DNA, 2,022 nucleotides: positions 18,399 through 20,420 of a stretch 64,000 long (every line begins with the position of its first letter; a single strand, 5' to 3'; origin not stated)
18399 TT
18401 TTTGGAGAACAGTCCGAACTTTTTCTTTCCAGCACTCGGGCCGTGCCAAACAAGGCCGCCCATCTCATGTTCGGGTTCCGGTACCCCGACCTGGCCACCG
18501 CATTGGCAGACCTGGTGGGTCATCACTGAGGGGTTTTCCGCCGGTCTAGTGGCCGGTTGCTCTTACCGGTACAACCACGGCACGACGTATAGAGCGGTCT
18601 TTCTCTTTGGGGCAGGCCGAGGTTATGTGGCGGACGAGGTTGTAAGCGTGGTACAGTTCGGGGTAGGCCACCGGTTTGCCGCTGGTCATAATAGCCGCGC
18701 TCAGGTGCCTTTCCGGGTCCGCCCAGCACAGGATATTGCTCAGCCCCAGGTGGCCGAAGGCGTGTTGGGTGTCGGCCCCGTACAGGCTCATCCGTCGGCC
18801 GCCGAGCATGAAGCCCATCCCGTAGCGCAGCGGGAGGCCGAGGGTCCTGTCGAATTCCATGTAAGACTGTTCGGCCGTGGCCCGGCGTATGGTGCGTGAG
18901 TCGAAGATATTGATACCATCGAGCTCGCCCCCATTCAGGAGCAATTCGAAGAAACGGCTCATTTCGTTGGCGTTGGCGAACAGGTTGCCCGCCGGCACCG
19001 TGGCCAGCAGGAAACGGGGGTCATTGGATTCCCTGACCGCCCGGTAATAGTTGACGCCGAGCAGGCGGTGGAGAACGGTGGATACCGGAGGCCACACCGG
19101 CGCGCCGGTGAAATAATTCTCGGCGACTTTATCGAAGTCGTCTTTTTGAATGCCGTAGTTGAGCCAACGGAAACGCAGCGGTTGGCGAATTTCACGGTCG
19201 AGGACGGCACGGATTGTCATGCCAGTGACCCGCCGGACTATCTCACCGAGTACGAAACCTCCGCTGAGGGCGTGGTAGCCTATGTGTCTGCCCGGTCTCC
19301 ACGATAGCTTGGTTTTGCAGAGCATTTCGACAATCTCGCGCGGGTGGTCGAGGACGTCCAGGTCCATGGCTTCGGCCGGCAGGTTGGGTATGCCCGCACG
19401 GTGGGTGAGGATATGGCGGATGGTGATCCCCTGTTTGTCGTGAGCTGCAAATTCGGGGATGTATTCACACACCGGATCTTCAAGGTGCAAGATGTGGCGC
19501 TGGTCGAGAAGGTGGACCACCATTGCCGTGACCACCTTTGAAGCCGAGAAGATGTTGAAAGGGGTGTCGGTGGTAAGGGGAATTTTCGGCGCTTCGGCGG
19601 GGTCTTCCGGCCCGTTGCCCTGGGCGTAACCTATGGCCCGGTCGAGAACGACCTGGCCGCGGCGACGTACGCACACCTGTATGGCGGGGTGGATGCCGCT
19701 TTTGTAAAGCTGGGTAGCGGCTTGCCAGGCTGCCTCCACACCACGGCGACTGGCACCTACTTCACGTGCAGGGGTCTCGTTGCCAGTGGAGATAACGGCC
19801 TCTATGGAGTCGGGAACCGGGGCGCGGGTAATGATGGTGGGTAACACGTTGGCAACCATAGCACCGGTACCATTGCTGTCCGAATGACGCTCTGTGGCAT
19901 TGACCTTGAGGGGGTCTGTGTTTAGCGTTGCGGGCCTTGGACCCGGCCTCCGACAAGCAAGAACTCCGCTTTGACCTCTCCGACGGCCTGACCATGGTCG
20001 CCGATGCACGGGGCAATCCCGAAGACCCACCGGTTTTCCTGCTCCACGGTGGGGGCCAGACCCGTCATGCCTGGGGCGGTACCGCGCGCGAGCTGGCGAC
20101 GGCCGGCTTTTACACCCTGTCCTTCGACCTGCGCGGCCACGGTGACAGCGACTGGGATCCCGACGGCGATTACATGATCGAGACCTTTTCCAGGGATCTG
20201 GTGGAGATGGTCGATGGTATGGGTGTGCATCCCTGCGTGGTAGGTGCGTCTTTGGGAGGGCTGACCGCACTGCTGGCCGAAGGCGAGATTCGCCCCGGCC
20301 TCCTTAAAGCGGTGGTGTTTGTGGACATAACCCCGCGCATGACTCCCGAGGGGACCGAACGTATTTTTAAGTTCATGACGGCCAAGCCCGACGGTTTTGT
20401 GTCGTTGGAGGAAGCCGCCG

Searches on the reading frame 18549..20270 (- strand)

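Call 39: search_protein_families(library=pfam, proteins=[window:18549-20270:-], max_evalue=0.00001)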
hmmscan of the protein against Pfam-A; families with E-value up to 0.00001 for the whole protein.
window:18549-20270:- (574 aa): 1 family
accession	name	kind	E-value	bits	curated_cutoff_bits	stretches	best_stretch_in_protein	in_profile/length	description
PF00144.29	Beta-lactamase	-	5.4e-63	213.6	27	1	187-534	7-313/329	Beta-lactamase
